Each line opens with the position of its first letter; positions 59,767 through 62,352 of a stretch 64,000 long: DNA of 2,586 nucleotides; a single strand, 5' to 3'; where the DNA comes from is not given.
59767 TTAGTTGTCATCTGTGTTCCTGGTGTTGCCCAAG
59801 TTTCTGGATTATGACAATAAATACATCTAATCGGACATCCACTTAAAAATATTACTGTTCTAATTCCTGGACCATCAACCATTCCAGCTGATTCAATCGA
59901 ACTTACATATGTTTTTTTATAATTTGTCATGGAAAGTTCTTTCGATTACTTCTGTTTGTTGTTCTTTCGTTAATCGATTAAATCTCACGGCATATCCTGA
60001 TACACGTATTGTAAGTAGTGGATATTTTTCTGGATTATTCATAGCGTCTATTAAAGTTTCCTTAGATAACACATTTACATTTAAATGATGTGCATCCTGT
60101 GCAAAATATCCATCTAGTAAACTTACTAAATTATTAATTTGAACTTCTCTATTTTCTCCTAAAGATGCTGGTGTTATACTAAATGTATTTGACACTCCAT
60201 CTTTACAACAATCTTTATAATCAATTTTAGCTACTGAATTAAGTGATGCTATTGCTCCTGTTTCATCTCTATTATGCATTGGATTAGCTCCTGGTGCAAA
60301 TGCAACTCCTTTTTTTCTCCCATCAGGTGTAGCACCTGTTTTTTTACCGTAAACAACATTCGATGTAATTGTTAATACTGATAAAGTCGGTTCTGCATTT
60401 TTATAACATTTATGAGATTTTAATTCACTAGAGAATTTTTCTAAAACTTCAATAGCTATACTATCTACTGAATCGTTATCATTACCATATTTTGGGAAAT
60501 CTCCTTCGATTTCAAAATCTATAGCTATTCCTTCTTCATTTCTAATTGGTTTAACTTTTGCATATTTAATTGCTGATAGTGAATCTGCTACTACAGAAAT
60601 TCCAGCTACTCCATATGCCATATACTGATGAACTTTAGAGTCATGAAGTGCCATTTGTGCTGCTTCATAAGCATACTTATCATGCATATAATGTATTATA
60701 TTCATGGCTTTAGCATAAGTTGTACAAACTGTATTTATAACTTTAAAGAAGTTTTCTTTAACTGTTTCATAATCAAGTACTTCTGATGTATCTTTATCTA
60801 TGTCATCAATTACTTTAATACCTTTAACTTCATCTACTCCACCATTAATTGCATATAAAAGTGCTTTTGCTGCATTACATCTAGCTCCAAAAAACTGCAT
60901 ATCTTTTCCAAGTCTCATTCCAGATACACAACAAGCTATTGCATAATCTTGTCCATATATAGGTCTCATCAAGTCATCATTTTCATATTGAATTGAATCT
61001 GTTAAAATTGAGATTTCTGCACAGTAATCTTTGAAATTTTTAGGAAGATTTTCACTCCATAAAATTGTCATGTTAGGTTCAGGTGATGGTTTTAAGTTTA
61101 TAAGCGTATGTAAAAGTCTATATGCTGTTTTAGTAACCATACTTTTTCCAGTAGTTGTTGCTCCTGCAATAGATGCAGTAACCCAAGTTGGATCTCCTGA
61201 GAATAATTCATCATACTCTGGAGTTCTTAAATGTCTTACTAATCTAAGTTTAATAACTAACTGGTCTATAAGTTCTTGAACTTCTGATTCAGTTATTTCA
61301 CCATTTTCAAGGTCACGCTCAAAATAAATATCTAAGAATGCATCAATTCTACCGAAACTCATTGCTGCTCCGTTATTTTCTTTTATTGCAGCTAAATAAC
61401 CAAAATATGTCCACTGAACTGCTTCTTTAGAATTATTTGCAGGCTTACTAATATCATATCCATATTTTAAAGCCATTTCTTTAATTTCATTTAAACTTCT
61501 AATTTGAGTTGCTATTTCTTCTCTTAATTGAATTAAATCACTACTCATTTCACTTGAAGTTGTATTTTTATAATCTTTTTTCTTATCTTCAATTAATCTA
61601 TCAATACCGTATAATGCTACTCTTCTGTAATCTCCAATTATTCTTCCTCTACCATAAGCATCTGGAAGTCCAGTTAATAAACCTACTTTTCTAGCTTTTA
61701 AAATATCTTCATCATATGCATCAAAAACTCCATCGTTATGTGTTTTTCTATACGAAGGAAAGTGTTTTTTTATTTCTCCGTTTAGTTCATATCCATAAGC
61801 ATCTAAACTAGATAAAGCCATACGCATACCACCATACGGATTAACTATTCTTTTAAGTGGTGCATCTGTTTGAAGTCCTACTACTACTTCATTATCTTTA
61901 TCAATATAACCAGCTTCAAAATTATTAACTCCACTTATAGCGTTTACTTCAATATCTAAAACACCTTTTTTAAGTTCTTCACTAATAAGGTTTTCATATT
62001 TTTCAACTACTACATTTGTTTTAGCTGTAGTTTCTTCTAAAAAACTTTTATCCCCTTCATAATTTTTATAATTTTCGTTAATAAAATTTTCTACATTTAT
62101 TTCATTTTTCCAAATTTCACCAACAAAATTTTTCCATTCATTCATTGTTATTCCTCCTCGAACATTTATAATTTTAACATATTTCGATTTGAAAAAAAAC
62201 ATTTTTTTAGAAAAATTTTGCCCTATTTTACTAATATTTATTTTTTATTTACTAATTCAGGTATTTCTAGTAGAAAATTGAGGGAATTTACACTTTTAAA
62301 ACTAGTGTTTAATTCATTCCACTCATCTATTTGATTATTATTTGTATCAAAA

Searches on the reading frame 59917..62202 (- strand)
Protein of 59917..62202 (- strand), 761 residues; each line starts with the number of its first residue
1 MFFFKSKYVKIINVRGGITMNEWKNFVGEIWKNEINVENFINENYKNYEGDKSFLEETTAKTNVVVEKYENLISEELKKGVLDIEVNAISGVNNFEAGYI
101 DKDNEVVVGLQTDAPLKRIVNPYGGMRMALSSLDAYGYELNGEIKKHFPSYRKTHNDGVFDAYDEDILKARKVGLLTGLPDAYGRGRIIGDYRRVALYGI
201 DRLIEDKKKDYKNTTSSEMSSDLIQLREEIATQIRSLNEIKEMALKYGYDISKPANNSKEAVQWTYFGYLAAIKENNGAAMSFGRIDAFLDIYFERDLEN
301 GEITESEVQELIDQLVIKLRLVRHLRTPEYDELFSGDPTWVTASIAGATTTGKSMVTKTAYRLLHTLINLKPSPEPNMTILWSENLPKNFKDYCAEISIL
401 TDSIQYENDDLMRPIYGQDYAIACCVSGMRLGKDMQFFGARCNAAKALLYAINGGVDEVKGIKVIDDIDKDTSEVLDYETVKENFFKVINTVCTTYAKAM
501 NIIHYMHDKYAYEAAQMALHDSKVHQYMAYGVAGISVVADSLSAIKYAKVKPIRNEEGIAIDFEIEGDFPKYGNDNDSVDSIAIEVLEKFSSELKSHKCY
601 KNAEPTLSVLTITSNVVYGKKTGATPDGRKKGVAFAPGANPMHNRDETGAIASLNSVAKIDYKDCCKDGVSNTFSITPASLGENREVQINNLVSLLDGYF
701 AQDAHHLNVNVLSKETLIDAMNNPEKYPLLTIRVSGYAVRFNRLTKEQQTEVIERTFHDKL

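Call 24: search_protein_families(library=ncbifam, proteins=[window:59917-62202:-], max_evalue=1e-10)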
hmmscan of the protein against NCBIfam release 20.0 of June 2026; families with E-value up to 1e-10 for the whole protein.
window:59917-62202:- (761 aa): 12 families
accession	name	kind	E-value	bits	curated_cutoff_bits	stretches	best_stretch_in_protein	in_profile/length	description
TIGR01255.1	pyr_form_ly_1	equivalog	0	1186.8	994.2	1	23-761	2-744/744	formate C-acetyltransferase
TIGR01774.1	PFL2-3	subfamily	1.2e-69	235.5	678.2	1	250-758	245-784/786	formate C-acetyltransferase/glycerol dehydratase family glycyl radical enzyme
NF007437.0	PRK09983.1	equivalog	8.1e-48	163.1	1109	2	557-758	564-763/765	formate C-acetyltransferase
NF043068.1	glycl_HYPD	equivalog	1.9e-47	161.8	1100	1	252-757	245-781/784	trans-4-hydroxy-L-proline dehydratase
NF033718.1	indole_decarb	equivalog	8.1e-44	150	1100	2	568-758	679-866/868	indoleacetate decarboxylase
NF048011.1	SfplDhtHpsGDes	equivalog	4.7e-41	140.9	1000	1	231-759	255-820/821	(2S)-3-sulfopropanediol dehydratase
NF033715.1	glycyl_HPDL_Lrg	equivalog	2.3e-39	134.9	1150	2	569-759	713-900/901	4-hydroxyphenylacetate decarboxylase large subunit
TIGR04394.1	choline_CutC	equivalog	3.4e-37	128.4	1050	1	251-760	249-788/789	choline trimethylamine-lyase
NF038360.1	rad_fix_GrcA3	exception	7.1e-37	125.3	158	1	686-761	3-78/78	autonomous glycyl radical cofactor GrcA3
NF048009.1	SfplDhtHpfGKleb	equivalog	6.5e-35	120.4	1000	1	237-756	259-820/824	(2S)-3-sulfopropanediol dehydratase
NF008341.1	PRK11127.1-1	equivalog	5e-26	90.5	145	1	704-760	23-79/80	autonomous glycyl radical cofactor GrcA2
TIGR04365.1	spare_glycyl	equivalog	2.9e-25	89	170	1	702-761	67-126/126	autonomous glycyl radical cofactor GrcA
